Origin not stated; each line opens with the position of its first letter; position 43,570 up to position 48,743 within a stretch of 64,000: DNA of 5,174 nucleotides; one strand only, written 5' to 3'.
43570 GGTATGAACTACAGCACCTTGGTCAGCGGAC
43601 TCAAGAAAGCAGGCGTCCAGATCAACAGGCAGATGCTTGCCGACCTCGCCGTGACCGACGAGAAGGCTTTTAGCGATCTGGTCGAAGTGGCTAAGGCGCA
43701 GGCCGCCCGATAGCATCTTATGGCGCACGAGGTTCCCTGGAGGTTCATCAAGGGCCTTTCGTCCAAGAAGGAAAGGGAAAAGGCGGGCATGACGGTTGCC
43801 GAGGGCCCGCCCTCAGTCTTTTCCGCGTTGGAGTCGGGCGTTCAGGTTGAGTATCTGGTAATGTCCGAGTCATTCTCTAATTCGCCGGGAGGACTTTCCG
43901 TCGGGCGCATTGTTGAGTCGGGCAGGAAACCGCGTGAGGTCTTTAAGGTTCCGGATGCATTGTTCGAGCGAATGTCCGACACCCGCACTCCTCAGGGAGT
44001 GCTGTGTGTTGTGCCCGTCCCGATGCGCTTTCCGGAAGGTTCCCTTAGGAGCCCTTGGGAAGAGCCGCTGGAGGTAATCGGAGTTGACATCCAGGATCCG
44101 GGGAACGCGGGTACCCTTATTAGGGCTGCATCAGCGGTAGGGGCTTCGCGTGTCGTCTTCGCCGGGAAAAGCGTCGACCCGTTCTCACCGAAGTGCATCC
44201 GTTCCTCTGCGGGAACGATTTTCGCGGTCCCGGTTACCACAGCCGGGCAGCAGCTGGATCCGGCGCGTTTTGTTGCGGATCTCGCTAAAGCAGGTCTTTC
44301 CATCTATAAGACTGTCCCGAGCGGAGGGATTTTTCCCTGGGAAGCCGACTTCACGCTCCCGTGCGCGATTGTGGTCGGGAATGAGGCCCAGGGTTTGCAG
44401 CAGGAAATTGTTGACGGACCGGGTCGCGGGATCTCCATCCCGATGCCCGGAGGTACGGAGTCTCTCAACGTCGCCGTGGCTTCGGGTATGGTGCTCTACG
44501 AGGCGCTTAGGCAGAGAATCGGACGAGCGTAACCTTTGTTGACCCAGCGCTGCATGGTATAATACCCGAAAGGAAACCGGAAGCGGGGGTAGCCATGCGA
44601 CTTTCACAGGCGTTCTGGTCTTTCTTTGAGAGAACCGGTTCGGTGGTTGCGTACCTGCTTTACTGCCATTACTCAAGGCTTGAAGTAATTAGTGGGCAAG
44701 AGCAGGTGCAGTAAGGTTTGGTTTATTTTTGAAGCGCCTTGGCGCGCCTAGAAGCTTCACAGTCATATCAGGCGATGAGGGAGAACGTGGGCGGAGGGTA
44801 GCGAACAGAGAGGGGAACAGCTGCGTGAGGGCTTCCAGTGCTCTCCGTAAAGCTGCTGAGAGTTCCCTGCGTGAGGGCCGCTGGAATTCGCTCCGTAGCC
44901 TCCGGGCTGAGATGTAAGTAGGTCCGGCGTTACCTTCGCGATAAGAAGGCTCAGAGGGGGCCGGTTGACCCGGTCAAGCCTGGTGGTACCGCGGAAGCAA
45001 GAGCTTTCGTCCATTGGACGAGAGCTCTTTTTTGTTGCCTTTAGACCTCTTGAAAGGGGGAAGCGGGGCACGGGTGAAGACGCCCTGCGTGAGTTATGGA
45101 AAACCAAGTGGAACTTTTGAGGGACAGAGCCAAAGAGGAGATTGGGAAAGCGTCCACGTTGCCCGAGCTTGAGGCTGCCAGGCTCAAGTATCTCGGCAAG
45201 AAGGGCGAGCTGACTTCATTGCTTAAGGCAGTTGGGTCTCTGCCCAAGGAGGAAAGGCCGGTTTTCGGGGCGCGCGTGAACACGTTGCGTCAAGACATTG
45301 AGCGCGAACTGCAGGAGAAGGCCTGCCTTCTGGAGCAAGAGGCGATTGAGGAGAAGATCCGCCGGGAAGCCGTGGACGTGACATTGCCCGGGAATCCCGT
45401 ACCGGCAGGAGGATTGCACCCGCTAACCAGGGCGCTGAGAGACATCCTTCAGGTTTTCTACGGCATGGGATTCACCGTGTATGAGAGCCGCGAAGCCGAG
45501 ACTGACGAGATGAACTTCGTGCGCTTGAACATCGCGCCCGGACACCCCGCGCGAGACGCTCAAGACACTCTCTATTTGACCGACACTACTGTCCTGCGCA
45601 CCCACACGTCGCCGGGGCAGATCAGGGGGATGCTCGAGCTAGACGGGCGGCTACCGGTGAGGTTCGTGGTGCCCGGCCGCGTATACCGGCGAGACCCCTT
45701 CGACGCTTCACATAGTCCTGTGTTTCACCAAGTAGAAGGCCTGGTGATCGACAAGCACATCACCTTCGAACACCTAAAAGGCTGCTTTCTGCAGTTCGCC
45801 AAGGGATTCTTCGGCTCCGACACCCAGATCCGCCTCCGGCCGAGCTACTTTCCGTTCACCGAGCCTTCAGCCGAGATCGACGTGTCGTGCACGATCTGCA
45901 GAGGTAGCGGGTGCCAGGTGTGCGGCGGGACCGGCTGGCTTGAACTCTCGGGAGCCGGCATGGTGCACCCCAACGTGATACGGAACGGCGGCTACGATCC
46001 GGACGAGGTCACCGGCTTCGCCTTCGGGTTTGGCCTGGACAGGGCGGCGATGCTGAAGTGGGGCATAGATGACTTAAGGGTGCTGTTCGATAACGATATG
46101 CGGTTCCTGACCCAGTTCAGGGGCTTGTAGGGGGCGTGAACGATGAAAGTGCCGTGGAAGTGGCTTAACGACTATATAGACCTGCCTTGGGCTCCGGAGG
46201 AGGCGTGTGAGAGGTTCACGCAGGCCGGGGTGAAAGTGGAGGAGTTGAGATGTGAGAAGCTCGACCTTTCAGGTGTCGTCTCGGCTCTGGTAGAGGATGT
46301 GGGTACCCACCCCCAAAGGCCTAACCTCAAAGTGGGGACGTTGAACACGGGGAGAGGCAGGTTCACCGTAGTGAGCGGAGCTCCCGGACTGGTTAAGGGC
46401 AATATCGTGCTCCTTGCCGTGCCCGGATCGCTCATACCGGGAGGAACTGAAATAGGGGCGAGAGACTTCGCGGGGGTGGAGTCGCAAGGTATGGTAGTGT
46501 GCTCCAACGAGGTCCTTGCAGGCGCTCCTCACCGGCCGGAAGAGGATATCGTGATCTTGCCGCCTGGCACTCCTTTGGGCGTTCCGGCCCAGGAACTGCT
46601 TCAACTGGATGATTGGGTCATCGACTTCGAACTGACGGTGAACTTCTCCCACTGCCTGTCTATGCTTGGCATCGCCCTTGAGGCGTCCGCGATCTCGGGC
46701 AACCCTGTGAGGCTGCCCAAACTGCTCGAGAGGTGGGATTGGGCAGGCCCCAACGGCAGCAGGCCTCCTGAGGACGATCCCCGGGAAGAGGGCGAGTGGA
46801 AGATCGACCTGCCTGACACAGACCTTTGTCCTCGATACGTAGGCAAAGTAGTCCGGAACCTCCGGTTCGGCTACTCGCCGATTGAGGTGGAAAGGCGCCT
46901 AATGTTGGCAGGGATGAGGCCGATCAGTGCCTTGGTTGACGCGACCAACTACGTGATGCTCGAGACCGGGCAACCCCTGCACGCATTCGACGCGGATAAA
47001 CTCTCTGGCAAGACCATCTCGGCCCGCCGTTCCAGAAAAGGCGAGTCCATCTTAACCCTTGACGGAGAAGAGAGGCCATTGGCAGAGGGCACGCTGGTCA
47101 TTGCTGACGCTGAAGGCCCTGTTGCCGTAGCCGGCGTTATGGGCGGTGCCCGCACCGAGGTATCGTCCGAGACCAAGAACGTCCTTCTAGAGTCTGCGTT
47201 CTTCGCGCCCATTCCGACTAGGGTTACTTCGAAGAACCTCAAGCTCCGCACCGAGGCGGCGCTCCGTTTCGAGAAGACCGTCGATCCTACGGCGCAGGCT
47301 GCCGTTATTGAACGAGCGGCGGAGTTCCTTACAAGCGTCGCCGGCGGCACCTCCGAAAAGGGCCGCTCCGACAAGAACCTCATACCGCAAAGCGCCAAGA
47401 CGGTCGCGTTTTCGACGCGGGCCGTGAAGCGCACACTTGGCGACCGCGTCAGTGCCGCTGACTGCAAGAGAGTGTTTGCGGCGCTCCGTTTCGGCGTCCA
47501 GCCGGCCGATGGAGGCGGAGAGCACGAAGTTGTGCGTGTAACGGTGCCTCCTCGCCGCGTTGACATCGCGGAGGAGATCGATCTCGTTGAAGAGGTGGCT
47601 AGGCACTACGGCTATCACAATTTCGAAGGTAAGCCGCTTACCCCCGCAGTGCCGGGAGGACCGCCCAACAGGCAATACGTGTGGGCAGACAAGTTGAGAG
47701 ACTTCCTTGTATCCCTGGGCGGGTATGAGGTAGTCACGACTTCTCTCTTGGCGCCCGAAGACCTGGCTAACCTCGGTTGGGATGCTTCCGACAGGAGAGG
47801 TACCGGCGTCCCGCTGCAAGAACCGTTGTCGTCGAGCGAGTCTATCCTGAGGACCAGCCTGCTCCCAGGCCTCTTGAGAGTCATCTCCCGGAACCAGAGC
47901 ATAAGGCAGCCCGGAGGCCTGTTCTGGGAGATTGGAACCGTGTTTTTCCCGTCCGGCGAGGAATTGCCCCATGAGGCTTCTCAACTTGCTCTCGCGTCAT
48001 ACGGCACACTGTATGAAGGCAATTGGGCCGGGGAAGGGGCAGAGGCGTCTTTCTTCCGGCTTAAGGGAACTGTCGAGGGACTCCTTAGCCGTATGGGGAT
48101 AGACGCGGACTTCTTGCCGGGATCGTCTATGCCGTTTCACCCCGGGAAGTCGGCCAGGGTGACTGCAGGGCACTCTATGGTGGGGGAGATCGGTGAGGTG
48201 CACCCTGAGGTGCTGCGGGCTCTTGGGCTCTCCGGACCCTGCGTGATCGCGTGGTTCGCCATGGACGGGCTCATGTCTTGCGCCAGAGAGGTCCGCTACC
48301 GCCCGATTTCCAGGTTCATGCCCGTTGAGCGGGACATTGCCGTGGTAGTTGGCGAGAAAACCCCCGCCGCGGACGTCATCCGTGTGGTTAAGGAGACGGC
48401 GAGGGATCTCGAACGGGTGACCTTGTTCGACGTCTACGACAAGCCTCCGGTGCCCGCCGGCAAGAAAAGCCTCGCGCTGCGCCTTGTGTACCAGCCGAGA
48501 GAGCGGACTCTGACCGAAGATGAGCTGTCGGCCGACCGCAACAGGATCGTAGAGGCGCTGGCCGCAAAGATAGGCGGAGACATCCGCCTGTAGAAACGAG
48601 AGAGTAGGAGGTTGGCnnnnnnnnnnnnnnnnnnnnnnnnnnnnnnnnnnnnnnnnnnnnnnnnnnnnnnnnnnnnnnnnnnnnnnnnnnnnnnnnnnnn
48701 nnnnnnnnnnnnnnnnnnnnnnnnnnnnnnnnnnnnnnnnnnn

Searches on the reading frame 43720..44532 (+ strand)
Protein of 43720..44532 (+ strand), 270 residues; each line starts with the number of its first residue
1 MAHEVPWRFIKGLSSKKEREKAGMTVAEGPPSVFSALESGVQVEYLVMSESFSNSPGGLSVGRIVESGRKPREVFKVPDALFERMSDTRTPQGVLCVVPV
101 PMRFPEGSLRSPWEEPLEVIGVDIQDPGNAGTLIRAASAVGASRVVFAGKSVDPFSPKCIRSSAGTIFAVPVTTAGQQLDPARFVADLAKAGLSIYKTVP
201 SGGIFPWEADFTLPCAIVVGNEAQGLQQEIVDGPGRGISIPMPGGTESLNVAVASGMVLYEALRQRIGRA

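Call 51: search_protein_families(library=pfam, proteins=[window:43720-44532:+], max_evalue=0.000001)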
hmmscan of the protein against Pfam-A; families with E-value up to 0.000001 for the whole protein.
window:43720-44532:+ (270 aa): 2 families
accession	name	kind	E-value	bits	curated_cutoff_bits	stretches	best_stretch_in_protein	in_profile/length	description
PF00588.24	SpoU_methylase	-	1.2e-31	110.2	29.7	1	118-260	3-142/142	SpoU rRNA Methylase family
PF22435.1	MRM3-like_sub_bind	-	2.4e-13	50.8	27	1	9-95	6-83/84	MRM3-like substrate binding domain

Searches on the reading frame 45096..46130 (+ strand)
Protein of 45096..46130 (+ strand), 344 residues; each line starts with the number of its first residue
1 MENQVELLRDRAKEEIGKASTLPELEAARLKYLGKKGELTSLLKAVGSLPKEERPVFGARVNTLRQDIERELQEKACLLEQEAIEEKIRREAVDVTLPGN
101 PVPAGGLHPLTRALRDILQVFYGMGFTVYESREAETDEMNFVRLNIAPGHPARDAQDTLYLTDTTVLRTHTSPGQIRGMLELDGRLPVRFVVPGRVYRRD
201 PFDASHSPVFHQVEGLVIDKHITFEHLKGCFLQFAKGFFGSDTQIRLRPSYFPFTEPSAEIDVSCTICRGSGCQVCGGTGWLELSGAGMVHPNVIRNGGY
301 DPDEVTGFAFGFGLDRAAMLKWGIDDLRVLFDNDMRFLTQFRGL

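Call 51: search_protein_families(library=pfam, proteins=[window:45096-46130:+], max_evalue=0.000001)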
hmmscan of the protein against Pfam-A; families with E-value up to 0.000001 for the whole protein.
window:45096-46130:+ (344 aa): 2 families
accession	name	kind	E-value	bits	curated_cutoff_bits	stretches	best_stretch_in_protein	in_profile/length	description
PF01409.25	tRNA-synt_2d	-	6.8e-90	301.3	19.8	1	93-341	2-246/246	tRNA synthetases class II core domain (F)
PF02912.23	Phe_tRNA-synt_N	-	4.9e-23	81.3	22.3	1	21-88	2-69/69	Aminoacyl tRNA synthetase class II, N-terminal domain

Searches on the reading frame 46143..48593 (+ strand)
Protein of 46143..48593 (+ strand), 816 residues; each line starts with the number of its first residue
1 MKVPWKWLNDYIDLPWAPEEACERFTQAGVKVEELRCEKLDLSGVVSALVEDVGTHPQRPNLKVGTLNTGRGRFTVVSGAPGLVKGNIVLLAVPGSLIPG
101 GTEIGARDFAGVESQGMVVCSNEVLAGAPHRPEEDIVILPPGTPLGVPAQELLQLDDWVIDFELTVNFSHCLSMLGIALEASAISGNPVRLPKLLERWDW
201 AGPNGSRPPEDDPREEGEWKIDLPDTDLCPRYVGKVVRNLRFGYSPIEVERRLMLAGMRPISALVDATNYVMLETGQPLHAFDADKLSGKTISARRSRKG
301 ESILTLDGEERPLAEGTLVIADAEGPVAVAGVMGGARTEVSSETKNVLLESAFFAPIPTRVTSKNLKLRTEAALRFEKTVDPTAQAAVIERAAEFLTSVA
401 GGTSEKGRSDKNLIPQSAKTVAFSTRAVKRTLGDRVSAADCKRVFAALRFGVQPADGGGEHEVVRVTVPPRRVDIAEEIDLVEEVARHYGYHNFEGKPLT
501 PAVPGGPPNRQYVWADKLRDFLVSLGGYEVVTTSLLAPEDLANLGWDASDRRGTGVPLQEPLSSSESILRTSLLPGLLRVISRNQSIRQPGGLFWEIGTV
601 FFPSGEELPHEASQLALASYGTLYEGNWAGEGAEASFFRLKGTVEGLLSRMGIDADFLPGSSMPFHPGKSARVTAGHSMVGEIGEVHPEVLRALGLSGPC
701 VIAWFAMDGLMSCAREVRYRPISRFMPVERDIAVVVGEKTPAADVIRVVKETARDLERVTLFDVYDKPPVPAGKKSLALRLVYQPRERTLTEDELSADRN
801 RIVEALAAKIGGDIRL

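Call 51: search_protein_families(library=pfam, proteins=[window:46143-48593:+], max_evalue=0.000001)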
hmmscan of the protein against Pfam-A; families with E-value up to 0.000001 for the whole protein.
window:46143-48593:+ (816 aa): 5 families
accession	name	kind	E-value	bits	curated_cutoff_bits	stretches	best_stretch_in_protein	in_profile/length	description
PF03483.22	B3_4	-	5.2e-63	212.2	29.3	1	229-401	2-174/174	B3/4 domain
PF17759.6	tRNA_synthFbeta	-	4.6e-50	170.5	22.4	1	503-703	10-210/214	Phenylalanyl tRNA synthetase beta chain CLM domain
PF03147.19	FDX-ACB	-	3.4e-24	85.6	31.1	1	723-815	1-94/94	Ferredoxin-fold anticodon binding domain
PF03484.21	B5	-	3.3e-17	62.9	28.6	1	422-491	2-67/67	tRNA synthetase B5 domain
PF01588.26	tRNA_bind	-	3.9e-07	30.5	27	1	48-131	4-78/96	Putative tRNA binding domain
